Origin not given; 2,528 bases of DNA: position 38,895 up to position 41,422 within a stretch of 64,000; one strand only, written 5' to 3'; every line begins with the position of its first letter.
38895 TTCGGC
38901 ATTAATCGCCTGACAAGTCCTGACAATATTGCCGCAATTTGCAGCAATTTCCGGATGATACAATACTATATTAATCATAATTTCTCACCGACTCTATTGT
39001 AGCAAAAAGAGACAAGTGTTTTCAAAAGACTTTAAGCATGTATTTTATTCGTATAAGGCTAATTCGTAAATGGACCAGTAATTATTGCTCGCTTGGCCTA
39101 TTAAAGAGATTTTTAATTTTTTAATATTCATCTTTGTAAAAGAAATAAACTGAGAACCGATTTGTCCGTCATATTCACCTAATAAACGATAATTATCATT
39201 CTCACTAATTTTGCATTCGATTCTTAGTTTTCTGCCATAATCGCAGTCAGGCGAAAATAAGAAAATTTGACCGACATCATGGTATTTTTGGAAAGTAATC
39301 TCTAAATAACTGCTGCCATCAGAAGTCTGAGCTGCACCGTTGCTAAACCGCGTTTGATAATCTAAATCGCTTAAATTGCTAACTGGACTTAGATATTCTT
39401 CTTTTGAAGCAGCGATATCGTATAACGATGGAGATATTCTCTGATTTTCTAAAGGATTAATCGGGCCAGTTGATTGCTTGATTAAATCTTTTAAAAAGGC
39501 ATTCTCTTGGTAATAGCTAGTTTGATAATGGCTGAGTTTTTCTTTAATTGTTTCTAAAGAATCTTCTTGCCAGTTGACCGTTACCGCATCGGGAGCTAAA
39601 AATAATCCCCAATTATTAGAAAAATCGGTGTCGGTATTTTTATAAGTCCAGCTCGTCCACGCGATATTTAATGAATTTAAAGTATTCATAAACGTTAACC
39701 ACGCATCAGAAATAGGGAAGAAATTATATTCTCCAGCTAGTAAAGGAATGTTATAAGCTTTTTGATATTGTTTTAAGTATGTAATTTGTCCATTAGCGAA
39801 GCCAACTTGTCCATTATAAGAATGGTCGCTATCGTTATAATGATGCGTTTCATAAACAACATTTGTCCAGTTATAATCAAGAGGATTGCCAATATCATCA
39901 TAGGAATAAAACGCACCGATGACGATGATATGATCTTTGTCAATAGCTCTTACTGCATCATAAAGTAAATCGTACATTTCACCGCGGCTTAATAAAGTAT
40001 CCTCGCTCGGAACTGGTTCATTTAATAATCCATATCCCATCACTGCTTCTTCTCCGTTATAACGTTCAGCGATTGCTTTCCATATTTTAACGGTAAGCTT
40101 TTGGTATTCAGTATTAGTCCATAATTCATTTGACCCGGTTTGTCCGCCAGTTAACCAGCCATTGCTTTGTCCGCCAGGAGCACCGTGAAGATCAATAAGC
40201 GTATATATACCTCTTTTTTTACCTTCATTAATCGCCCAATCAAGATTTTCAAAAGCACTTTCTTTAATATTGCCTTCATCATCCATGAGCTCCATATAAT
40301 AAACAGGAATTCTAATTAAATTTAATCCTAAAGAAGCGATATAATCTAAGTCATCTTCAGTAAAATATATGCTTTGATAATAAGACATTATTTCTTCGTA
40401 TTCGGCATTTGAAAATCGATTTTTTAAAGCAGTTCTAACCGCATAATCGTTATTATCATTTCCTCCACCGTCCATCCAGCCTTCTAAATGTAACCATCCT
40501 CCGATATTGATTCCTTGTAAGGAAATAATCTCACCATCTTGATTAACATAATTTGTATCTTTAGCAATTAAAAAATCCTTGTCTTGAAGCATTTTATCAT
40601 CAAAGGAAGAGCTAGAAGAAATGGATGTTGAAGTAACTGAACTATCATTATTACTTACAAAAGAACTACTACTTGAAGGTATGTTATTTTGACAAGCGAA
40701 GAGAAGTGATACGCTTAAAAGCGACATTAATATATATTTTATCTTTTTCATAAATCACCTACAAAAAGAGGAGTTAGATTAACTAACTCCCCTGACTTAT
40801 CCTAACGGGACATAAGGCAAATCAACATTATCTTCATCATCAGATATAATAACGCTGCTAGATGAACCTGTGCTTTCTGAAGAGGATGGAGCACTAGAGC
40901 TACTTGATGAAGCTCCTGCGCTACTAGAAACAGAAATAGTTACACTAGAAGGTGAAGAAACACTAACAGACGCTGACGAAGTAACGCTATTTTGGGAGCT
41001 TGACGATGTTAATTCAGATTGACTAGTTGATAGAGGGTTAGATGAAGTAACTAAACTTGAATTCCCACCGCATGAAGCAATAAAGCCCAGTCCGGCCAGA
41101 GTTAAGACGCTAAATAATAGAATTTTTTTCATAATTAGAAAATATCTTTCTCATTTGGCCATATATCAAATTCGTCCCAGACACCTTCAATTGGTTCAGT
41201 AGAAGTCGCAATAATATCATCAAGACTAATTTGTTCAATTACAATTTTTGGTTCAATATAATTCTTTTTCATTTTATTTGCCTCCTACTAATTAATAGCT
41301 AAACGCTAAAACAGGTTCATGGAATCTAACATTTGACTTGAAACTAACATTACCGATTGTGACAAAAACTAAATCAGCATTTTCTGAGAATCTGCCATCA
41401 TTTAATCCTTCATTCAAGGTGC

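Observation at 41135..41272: Unannotated 45-aa peptide with a YxxPxI leader-like motif and no maturase nearby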

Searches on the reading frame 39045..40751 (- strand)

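Call 5: search_protein_families(library=ncbifam, proteins=[window:39045-40751:-], max_evalue=1)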
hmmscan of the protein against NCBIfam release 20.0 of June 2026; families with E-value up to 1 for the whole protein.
window:39045-40751:- (568 aa): 3 families
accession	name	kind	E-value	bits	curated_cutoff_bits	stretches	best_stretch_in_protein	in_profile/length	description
NF051847.1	EndGlycCerase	equivalog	2.6e-09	36.2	700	2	126-199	55-126/455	endoglycoceramidase I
NF040528.1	SP_0198_lipo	equivalog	0.0091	15.9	100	1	2-50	1-51/144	SP_0198 family lipoprotein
NF041193.1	lipo_SP0191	subfamily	0.08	13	75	1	1-80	1-75/190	SP0191 family lipoprotein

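Call 6: search_protein_families(library=pfam, proteins=[window:39045-40751:-], max_evalue=1)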
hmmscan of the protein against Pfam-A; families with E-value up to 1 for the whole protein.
window:39045-40751:- (568 aa): 1 family
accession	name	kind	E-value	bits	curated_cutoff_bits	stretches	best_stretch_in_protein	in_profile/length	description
PF00150.24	Cellulase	-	5.3e-30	105.3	23.5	1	125-372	18-270/272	Cellulase (glycosyl hydrolase family 5)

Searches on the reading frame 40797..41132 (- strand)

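Call 5: search_protein_families(library=ncbifam, proteins=[window:40797-41132:-], max_evalue=1)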
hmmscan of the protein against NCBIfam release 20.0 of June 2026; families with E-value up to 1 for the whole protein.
window:40797-41132:- (111 aa): 2 families
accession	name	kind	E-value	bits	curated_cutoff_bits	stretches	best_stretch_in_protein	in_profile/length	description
NF042931.1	SAG1386_EF1546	equivalog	0.19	11.8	80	1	6-95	39-113/158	SAG1386/EF1546 family surface-associated protein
NF038367.1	OM_lipo_TUL4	subfamily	0.24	11.7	75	1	1-62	1-56/149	TUL4 family lipoprotein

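Call 6: search_protein_families(library=pfam, proteins=[window:40797-41132:-], max_evalue=1)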
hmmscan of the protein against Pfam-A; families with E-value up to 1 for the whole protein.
window:40797-41132:- (111 aa): 0 families

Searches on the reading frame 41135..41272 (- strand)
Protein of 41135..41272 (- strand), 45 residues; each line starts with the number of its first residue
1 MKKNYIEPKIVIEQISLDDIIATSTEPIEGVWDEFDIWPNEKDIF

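Call 5: search_protein_families(library=ncbifam, proteins=[window:41135-41272:-], max_evalue=1)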
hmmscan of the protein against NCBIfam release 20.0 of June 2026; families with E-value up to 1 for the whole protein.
window:41135-41272:- (45 aa): 0 families

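Call 6: search_protein_families(library=pfam, proteins=[window:41135-41272:-], max_evalue=1)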
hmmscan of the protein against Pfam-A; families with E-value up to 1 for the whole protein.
window:41135-41272:- (45 aa): 0 families

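Call 7: find_homologous_proteins(query=window:41135-41269:-, max_evalue=10)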
Query window:41135-41269:- (44 aa): 1 proteins with E <= 10 among 1 candidates.
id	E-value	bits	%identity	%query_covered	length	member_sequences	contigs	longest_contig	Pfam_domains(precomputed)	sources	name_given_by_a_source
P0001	3.7e-20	87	93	100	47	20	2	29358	-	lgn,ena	-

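Call 9: find_encoding_contigs(protein=P0001, flank=10000)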
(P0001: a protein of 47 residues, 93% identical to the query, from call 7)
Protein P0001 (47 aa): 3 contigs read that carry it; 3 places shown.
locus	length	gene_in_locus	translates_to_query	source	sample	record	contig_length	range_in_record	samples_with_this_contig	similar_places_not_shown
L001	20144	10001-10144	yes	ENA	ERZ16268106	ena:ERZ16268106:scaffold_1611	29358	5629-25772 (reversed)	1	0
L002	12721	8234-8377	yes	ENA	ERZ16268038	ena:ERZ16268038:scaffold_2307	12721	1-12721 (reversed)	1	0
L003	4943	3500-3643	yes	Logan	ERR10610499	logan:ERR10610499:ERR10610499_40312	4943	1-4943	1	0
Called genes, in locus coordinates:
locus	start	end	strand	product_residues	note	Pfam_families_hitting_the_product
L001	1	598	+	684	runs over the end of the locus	-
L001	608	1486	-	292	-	PF00483:NTP_transferase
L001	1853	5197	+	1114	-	PF01915:Glyco_hydro_3_C, PF00933:Glyco_hydro_3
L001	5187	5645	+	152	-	-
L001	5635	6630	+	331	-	PF07523:Big_3 (faint)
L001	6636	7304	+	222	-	-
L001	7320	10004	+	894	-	-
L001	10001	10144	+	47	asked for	-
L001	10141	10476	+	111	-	-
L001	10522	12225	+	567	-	PF00150:Cellulase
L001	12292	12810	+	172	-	PF00588:SpoU_methylase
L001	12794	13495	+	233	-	PF00899:ThiF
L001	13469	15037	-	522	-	PF05833:NFACT_N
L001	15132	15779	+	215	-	PF00625:Guanylate_kin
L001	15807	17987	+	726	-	PF17764:PriA_3primeBD, PF00270:DEAD, PF04851:ResIII, PF00271:Helicase_C, PF18319:Zn_ribbon_PriA, PF18074:PriA_C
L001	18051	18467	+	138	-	-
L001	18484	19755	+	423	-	PF01189:Methyltr_RsmB-F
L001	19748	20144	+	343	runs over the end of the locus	PF21016:RlmN_N, PF04055:Radical_SAM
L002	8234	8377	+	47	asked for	-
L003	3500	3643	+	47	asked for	-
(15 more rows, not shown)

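Call 15: search_protein_representatives(protein=window:41138-41272:-)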
Query: 45 residues. Proteins with E-value up to 0.001 (for the whole library): 2; up to 1e-10: 1; up to 1e-30: 0. The best 2 are listed.
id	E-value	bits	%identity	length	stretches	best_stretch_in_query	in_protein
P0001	1.8e-21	90.0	93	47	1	1-45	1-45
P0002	3.0e-05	39.8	36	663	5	13-34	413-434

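Call 29: find_related_loci(query=A2, collection=genome_contigs, flank=10000)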
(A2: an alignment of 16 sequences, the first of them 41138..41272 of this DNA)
Query A2 (45 aa) in genome_contigs; peptide patterns used: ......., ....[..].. (x = any residue, [..] = any of these).
241 stretches matched a pattern; 3 encode a relative of the query (tblastn E <= 1e-3); 3 distinct loci.
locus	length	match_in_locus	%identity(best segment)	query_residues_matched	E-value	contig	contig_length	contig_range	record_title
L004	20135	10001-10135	98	1-45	8e-26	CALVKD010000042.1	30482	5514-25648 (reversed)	MAG: uncultured Bacilli bacterium isolate E04__bin42 genome assembly, contig: E04__k127_9279408, whole genome shotgun se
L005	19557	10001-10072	63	1-24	5e-6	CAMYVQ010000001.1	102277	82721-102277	MAG TPA_asm: uncultured Prevotella sp. isolate SRR10912539_bin.3_metaWRAP_v1.3_MAG genome assembly, contig: ERZ14210018.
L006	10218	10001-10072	58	1-24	2e-5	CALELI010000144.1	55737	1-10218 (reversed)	MAG TPA_asm: uncultured Prevotellaceae bacterium isolate SRR6425801_bin.69_CONCOCT_v1.1_MAG genome assembly, contig: ERZ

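Call 34: find_related_loci(query=A3, collection=metagenome_contigs, flank=8000)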
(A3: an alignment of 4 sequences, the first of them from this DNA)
Query A3 (45 aa) in metagenome_contigs; peptide patterns used: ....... (x = any residue, [..] = any of these).
539 stretches matched a pattern, but none encodes a relative of the query by tblastn (E <= 1e-3).

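Call 35: search_protein_families(library=ncbifam, proteins=[L006:6542-9961:+, L005:9396-9935:+, L005:8759-9448:+], max_evalue=10)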
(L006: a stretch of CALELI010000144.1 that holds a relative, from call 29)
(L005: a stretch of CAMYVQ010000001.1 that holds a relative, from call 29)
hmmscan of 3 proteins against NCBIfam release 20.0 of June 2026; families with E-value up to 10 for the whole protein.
L006:6542-9961:+ (1139 aa): 2 families
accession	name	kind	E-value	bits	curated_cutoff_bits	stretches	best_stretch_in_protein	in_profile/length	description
NF047961.1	adhesin_HupY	equivalog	2.5e-15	55.7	1250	2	359-430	181-250/978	leucine-rich repeat adhesin HupY/LrrG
NF045861.1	glide_Gli349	exception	1.6e-09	35.1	1750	2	747-809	2699-2760/3169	gliding machinery surface structure protein Gli349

L005:9396-9935:+ (179 aa): 0 families

L005:8759-9448:+ (229 aa): 0 families

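Call 36: search_protein_families(library=pfam, proteins=[L006:6542-9961:+, L005:9396-9935:+, L005:8759-9448:+], max_evalue=10)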
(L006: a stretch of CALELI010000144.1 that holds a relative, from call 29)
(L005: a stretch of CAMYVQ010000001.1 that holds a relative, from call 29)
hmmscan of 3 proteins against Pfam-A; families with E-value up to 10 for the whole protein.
L006:6542-9961:+ (1139 aa): 2 families
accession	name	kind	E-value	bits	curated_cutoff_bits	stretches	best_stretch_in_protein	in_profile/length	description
PF13306.12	LRR_5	-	9.8e-48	161.7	27.7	4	359-433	28-101/127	BspA type Leucine rich repeat region (6 copies)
PF13855.12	LRR_8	-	0.00042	20.5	27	0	374-410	12-48/61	Leucine rich repeat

L005:9396-9935:+ (179 aa): 0 families

L005:8759-9448:+ (229 aa): 1 family
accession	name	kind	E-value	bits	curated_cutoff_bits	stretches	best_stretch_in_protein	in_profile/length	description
PF16738.10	CBM26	-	8.9e-15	55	28.1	2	23-89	1-69/70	Starch-binding module 26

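Call 38: find_homologous_proteins(query=A3, max_evalue=10)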
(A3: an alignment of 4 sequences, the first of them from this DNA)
Query A3 (4 sequences) (45 aa, profile of the alignment): 4 proteins with E <= 10 among 4 candidates.
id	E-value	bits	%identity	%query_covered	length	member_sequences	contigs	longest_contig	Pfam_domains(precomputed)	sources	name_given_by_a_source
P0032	8.1e-22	95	63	53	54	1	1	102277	-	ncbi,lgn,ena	-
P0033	4.2e-21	93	58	53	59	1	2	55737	-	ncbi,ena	-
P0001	6.2e-21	92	93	100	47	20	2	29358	-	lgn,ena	-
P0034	5.1e-15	73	58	53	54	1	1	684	-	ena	-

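Call 48: search_protein_families(library=ncbifam, alignment_id=A4, max_evalue=1)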
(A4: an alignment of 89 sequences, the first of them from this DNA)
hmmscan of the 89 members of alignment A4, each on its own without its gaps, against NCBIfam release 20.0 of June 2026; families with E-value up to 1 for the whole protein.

A. member 1, seq(45 aa): 0 families

B. families by the number of members that match (of 89 scanned): 11 families
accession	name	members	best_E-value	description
NF033528.1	lasso_cyano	6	0.0048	lasso peptide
NF008058.0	PRK10792.1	1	0.016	bifunctional methylenetetrahydrofolate dehydrogenase/methenyltetrahydrofolate cyclohydrolase FolD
NF045773.1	cytochro_C550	1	0.055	cytochrome c550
NF004159.0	PRK05627.1-2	1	0.055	bifunctional riboflavin kinase/FAD synthetase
NF033524.1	lasso_PadeA_fam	1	0.074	paeninodin family lasso peptide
NF008398.0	PRK11197.1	1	0.082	L-lactate dehydrogenase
NF010767.0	PRK14170.1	1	0.092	bifunctional methylenetetrahydrofolate dehydrogenase/methenyltetrahydrofolate cyclohydrolase FolD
NF011982.0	PRK15446.1-3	1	0.11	alpha-D-ribose 1-methylphosphonate 5-triphosphate diphosphatase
NF045945.1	ProImpepLactob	1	0.12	proline iminopeptidase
TIGR02019.1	BchJ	1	0.14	bacteriochlorophyll 4-vinyl reductase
NF001546.0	PRK00373.1-5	1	0.15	V-type ATP synthase subunit D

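Call 49: search_protein_families(library=pfam, alignment_id=A4, max_evalue=1)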
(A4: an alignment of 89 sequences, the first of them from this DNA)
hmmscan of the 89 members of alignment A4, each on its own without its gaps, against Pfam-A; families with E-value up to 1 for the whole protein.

A. member 1, seq(45 aa): 0 families

B. families by the number of members that match (of 89 scanned): 12 families
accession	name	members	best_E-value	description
PF14788.12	EF-hand_10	1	0.032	EF hand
PF25703.1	AcrF31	1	0.054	Anti-CRISPR protein F31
PF02882.25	THF_DHG_CYH_C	1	0.086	Tetrahydrofolate dehydrogenase/cyclohydrolase, NAD(P)-binding domain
PF12201.13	bcl-2I13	1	0.099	Bcl2-interacting killer, BH3-domain containing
PF10731.15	Anophelin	1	0.12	Thrombin inhibitor from mosquito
PF07835.17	COX4_pro_2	1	0.17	Bacterial aa3 type cytochrome c oxidase subunit IV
PF08735.15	DUF1786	1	0.2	Putative pyruvate format-lyase activating enzyme (DUF1786)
PF13709.12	DUF4159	1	0.23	Domain of unknown function (DUF4159)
PF17864.7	AAA_lid_4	1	0.24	RuvB AAA lid domain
PF07935.16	SSV1_ORF_D-335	1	0.24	ORF D-335-like protein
PF24471.1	KH_DEAH11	1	0.25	DEAH11-like, KH-domain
PF24477.2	ARM_At3g06530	1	0.26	At3g06530-like, ARM repeats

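Call 72: search_solved_structures(query=A4, max_evalue=10, show_alignments=3)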
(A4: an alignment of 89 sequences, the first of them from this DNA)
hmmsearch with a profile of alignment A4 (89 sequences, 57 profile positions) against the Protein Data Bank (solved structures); distinct sequences matched with E-value up to 10: 0.

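Call 93: predict_structure(alignment_id=A7)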
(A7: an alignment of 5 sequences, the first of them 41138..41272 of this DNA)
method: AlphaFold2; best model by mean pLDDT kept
length: 45 residues; sequences in the alignment: 5
mean_pLDDT: 62.8   pTM: 0.16
mean pLDDT of the five models: 62.8, 61.4, 60.9, 60.9, 60.0
residues with pLDDT >= 90: 0; 70-90: 13; 50-70: 27; < 50: 5
segments of 3 or more residues with pLDDT < 50: 42-45
pLDDT, mean of each block of 10 residues (from residue 1): 76 72 58 53 49
secondary structure, 60 per line:
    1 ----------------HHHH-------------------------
elements in order: H17-20

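Call 96: search_solved_structures(query=A8, max_evalue=10, show_alignments=2)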
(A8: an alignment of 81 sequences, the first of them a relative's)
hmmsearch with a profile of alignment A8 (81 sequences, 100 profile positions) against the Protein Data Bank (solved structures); distinct sequences matched with E-value up to 10: 4.
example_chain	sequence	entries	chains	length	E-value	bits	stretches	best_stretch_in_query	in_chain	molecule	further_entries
4kca_A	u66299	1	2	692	5.7e-09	39.5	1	57-98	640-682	Endo-1,5-alpha-L-arabinanase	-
7jvi_A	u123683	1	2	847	1.1e-06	32.2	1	60-97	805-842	Beta-helix domain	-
8bbl_A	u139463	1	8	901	0.0039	20.8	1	7-99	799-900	Beta-N-acetylhexosaminidase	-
5ag8_A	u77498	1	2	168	0.61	13.8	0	70-90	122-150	GINGIPAIN R2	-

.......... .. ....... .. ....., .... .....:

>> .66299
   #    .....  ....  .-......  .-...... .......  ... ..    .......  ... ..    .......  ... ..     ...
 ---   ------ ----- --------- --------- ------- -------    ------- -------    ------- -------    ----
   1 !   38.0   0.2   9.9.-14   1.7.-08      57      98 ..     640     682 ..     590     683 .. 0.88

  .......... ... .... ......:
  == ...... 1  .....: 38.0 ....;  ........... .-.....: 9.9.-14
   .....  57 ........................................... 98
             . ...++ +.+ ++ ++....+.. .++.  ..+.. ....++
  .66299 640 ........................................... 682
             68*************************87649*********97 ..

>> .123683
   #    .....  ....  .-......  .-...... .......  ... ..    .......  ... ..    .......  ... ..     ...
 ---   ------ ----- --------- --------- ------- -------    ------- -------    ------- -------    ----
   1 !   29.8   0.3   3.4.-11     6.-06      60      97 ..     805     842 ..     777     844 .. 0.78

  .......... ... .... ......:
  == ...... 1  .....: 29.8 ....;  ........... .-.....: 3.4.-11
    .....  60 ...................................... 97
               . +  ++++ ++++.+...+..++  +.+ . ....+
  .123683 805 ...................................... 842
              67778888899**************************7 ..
